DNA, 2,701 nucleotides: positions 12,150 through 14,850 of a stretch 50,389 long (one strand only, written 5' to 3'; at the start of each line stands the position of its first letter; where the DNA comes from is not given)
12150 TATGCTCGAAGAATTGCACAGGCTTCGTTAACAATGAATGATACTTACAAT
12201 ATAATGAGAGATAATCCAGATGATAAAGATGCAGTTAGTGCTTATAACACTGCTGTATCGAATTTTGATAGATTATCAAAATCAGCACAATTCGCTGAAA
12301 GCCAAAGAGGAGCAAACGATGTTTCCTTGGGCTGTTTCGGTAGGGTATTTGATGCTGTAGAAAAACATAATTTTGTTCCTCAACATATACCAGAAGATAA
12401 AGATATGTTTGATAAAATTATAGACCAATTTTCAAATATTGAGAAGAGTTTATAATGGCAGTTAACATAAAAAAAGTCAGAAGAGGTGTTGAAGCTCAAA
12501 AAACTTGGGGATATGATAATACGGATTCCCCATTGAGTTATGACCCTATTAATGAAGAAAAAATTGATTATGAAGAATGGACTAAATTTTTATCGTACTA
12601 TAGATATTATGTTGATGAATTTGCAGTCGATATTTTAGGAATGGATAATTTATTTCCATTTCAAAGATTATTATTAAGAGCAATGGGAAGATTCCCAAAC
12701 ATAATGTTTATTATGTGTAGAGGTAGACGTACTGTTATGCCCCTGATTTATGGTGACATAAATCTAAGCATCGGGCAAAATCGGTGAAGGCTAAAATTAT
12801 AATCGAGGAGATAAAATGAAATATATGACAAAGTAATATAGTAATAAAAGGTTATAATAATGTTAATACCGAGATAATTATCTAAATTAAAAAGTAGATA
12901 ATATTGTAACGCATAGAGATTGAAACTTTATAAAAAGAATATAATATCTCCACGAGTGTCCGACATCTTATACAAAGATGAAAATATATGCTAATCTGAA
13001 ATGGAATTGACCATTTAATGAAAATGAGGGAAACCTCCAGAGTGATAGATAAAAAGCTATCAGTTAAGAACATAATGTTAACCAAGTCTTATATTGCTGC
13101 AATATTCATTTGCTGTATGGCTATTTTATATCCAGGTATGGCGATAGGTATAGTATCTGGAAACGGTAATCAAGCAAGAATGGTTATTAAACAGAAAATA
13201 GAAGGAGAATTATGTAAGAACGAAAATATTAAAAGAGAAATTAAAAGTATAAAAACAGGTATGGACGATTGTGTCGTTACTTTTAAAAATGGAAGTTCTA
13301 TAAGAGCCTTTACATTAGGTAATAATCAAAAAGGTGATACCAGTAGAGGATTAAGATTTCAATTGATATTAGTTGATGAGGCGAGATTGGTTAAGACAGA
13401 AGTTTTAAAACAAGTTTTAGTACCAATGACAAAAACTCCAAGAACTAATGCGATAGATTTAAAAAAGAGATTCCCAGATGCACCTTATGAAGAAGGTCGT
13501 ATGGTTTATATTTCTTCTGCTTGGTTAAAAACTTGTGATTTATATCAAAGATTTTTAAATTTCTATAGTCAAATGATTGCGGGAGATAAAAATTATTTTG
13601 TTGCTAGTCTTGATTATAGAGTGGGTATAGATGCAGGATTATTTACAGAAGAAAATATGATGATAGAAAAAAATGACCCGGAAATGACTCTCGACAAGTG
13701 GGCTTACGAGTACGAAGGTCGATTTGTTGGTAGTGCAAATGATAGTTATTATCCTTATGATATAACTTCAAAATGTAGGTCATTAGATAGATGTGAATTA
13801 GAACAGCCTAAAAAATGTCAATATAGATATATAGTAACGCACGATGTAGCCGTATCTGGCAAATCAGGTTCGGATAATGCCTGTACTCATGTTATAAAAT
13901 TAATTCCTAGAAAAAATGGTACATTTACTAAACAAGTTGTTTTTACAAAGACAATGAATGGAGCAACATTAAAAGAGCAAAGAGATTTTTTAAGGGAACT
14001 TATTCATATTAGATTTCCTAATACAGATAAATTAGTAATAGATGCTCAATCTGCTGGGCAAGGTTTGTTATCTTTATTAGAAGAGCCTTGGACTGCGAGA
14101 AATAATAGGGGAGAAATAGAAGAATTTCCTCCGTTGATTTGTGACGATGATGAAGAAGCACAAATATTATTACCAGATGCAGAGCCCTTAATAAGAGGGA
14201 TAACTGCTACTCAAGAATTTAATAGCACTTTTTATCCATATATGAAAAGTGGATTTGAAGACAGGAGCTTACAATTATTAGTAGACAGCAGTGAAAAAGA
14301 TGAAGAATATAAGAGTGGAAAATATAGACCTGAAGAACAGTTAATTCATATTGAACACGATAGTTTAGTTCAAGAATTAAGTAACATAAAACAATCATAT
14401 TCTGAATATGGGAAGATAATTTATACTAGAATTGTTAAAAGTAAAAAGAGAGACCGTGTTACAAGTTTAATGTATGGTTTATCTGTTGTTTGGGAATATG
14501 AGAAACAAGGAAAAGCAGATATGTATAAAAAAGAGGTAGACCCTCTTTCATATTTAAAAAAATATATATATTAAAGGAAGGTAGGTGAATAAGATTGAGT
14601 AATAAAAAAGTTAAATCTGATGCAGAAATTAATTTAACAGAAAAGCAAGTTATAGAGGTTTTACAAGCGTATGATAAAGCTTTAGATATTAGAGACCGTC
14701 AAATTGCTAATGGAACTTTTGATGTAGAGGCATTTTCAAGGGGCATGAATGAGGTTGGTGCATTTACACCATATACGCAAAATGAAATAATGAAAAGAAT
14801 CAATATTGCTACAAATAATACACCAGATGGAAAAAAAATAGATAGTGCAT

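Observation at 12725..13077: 353-nt ORF-less intron splits terL exactly within the Walker A motif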

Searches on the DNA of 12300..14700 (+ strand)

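Call 4: search_rna_families(source=window, start=12600, end=13200, threshold=evalue, max_evalue=10, show_alignments=5)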
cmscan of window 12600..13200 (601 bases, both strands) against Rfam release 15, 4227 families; matches with E-value up to 10: 4.
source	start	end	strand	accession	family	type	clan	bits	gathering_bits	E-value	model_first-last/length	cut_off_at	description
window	12828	12862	+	RF03091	Clostridium-PBP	Gene; sRNA;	-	23.2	94.4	1.1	1-73/73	no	Clostridium-PBP RNA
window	12939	13035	-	RF04345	Plastid-rps12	Cis-reg;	-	20.3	78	4.2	1-97/97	no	Plastid-rps12 3UTR RNA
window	12946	13032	+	RF00206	U54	Gene; snRNA; snoRNA; CD-box;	CL00008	17.8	40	2.1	1-81/81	no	Small nucleolar RNA U54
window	12746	12801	+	RF02931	Bacilli-1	Gene; sRNA;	-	13.5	55.6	4.2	1-65/65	no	Bacilli-1 RNA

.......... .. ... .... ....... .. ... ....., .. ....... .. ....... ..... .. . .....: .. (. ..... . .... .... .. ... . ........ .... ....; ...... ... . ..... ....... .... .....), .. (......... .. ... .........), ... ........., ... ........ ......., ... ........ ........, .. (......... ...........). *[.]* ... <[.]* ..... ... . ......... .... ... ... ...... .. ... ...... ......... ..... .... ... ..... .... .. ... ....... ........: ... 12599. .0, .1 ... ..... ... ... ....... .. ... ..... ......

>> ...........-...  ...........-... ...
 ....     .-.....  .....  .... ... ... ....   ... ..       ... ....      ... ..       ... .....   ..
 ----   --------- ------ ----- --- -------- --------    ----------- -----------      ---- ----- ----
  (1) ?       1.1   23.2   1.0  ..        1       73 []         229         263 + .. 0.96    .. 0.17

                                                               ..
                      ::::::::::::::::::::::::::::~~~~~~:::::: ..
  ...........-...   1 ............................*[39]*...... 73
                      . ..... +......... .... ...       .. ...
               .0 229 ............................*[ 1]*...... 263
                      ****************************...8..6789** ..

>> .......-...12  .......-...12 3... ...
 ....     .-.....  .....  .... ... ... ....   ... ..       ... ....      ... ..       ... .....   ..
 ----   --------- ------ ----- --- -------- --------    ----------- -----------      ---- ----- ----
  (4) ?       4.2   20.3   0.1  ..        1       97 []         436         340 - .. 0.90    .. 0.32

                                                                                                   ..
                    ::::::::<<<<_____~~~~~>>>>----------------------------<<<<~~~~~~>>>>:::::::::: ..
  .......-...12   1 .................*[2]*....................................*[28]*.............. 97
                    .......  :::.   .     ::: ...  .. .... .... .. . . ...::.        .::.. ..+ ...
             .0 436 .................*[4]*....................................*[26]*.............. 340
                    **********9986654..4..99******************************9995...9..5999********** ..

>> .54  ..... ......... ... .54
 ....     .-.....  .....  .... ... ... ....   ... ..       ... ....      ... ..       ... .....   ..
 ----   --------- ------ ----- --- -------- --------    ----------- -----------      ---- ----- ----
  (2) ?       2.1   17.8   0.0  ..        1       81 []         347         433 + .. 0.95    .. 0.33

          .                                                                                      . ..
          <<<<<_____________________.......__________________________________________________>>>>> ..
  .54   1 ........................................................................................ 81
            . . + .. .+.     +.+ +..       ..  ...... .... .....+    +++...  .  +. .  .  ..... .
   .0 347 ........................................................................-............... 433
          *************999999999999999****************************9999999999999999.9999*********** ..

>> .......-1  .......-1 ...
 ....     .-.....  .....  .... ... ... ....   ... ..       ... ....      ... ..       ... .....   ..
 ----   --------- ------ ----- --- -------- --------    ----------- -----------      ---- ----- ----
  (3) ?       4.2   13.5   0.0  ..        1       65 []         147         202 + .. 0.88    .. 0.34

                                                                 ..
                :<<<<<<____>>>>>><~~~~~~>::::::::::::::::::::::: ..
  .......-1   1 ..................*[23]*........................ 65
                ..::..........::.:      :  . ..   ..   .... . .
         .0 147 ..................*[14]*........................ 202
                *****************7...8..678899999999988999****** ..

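Call 7: search_dna_similar(query=window:12300-14700:+, collection=phages, mode=near, max_rows=30)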
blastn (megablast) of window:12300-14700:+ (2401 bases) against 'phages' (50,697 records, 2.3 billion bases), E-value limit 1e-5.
No match.
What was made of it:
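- Tried and rejected: No match (call 7).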

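Call 16: search_dna_similar(query=window:12725-13077:+, collection=phages, mode=distant, max_evalue=1, max_rows=30)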
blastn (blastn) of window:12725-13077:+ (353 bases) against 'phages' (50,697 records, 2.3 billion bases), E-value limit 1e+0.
Records with a match: 89; places in all: 114; records where one place covers at least 80% of the query: 0.
Best place of each record, by identity: 90-95% 8; 80-90% 20; 60-80% 61.
By first word of the organism name: Staphylococcus 25; Bacillus 11; Clostridium 9; Campylobacter 6; Prevotella 5; Enterocloster 5; Clostridioides 4; Streptococcus 3; Yersinia 2; Mammaliicoccus 2; and 12 more.
By host as written in the record: Staphylococcus sp. 12; - 8; Clostridium perfringens 7; Bacillus subtilis 6; Prevotella sp. 5; Enterocloster bolteae DA473 3; Yersinia enterocolitica 2; Bacillus subtilis subsp. subtilis 168 2; and 34 more.
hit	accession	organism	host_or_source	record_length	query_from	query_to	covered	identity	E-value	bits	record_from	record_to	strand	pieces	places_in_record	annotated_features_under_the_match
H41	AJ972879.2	Yersinia phage phiR1-37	Yersinia enterocolitica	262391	158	347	54%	75.5%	4e-26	123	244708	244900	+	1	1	none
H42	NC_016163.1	Yersinia phage phiR1-37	Yersinia enterocolitica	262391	158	347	54%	75.5%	4e-26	123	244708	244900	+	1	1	none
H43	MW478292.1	Clostridium phage vB_CpeS-1181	Clostridium perfringens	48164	141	331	54%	71.4%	2e-16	92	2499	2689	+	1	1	none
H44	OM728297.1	Bacillus phage vB_BsuM-Goe21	Bacillus subtilis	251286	184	347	46%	74.0%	4e-19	101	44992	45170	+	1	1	none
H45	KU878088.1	Bacillus phage AR9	Bacillus subtilis subsp. subtilis 168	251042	184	347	46%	74.0%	2e-16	92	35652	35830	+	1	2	DNA gyrase subunit A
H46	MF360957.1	Bacillus phage PBS1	Bacillus subtilis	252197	184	347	46%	74.0%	2e-16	92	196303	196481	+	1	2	233: hypothetical protein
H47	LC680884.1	Bacillus phage PBS1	Bacillus subtilis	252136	184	347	46%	74.0%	2e-16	92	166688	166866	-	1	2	none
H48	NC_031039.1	Bacillus phage AR9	Bacillus subtilis subsp. subtilis 168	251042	184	347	46%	74.0%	2e-16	92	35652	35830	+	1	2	DNA topoisomerase II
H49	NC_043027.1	Bacillus phage PBS1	Bacillus subtilis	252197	184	347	46%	74.0%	2e-16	92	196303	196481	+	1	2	233: hypothetical protein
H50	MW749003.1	Bacillus phage vB_BspM_Internexus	Bacillus sp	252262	184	347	46%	73.5%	3e-15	88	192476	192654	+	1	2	none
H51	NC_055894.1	uncultured phage cr6_1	human feces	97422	182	349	48%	68.5%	4e-6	57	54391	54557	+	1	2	none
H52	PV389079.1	Mammaliicoccus phage phi116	Mammaliicoccus sciuri Dog116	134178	140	282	41%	72.5%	2e-11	76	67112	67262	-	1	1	hypothetical protein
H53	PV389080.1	Mammaliicoccus phage phi127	Mammaliicoccus sciuri Dog127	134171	140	282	41%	72.5%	2e-11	76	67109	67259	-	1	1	hypothetical protein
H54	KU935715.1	Acinetobacter phage vB_AbaM_ME3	Acinetobacter baumannii DSM 30007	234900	141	287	42%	70.3%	1e-7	63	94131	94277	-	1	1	none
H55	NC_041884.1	Acinetobacter phage vB_AbaM_ME3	Acinetobacter baumannii DSM 30007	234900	141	287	42%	70.3%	1e-7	63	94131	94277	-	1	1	none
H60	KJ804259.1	Staphylococcus phage 6ec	Homo sapiens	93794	141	268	36%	73.6%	2e-11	76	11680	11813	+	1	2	terminator | endodeoxyribonuclease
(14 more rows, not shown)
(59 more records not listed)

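Call 20: get_annotated_region(hit=H41, flank=2000)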
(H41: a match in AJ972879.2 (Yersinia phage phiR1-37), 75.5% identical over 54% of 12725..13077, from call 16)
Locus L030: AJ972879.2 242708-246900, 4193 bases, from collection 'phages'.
description: Yersinia phage phiR1-37 complete genome.
organism: Yersinia phage phiR1-37 (NCBI taxid 331278)
taxonomy: Viruses; Duplodnaviria; Heunggongvirae; Uroviricota; Caudoviricetes
host: Yersinia enterocolitica; source: -; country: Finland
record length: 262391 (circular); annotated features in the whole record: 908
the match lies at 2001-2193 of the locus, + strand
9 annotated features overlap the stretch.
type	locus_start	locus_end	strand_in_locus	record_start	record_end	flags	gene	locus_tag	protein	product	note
CDS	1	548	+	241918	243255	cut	g326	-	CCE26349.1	-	phage structural protein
regulatory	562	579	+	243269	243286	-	-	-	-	terminator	Rho independent terminator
regulatory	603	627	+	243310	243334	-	-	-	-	promoter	-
regulatory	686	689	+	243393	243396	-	-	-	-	ribosome_binding_site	-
CDS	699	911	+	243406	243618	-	g327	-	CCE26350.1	DNA-gyrase IV A-subunit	-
regulatory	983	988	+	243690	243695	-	-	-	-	ribosome_binding_site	-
CDS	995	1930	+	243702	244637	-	g328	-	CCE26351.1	-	-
regulatory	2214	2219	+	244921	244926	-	-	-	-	ribosome_binding_site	-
CDS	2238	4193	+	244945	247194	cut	g329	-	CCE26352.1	DNA-gyrase A-subunit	-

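Call 21: get_annotated_region(hit=H43, flank=2000)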
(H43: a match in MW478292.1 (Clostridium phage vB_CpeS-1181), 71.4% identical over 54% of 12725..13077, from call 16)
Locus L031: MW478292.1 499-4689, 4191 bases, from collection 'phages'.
description: Clostridium phage vB_CpeS-1181, complete genome.
organism: Clostridium phage vB_CpeS-1181 (NCBI taxid 2814705)
taxonomy: Viruses; Duplodnaviria; Heunggongvirae; Uroviricota; Caudoviricetes
host: Clostridium perfringens; source: chicken feces; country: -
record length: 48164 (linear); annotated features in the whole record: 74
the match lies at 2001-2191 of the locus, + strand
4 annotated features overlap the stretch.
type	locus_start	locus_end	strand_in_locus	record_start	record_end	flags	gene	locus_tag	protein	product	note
CDS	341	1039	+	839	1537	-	-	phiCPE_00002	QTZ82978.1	terminase large subunit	-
CDS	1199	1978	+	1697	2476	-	-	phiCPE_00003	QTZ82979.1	hypothetical protein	-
CDS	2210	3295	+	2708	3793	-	-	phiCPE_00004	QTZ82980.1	terminase large subunit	-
CDS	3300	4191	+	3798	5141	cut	-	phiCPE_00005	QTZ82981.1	portal protein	-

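Call 22: get_annotated_region(hit=H45, flank=2500)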
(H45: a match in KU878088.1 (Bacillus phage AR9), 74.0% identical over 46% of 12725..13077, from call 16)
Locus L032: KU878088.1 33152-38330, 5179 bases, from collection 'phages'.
description: Bacillus phage AR9, complete genome.
organism: Bacillus phage AR9 (NCBI taxid 1815509)
taxonomy: Viruses; Duplodnaviria; Heunggongvirae; Uroviricota; Caudoviricetes; Takahashivirus; Takahashivirus PBS1
host: Bacillus subtilis subsp. subtilis 168; source: -; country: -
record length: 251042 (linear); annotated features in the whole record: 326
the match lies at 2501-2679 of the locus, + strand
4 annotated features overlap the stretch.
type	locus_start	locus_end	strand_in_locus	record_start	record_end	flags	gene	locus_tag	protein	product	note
CDS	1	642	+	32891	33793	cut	-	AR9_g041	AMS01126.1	Zn finger protein of DnaJ family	-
CDS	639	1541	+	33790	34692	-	-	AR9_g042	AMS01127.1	Zn finger protein of DnaJ family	-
CDS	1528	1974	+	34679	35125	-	-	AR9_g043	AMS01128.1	hypothetical protein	-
CDS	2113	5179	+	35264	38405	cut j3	-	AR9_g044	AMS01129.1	DNA gyrase subunit A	cd00187 - DNA topoisomerase subtype IIA, pfam03989 -DNA gyrase C- terminal domain, beta-propeller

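Call 23: get_annotated_region(hit=H60, flank=2000)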
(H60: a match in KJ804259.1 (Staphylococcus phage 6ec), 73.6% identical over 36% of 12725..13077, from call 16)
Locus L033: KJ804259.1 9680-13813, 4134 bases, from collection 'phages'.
description: Staphylococcus phage 6ec, complete genome.
organism: Staphylococcus phage 6ec (NCBI taxid 1500386)
taxonomy: Viruses; Duplodnaviria; Heunggongvirae; Uroviricota; Caudoviricetes; Sextaecvirus; Sextaecvirus sextaec
host: Homo sapiens; source: anterior nares; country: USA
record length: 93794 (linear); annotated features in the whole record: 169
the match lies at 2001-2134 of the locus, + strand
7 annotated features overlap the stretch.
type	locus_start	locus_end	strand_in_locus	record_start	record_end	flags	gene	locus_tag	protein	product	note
CDS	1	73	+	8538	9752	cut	-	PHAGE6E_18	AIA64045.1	ABC transport-like domain protein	ABC transport-like domain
tRNA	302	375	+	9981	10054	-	-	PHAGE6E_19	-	tRNA-Pro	tRNA-Pro (tgg)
CDS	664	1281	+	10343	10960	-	-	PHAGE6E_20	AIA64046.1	terminase large subunit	terminase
CDS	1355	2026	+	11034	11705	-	-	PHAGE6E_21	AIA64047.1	endodeoxyribonuclease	late stage endonuclease; endodeoxyribonuclease I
regulatory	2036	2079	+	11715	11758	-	-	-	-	terminator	rho-independent terminator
CDS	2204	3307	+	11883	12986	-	-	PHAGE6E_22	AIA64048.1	terminase large subunit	large subunit of phage terminase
CDS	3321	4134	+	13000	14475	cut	-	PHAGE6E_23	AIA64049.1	portal protein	forms a dodecamer and is located at a five-fold vertex of the viral capsid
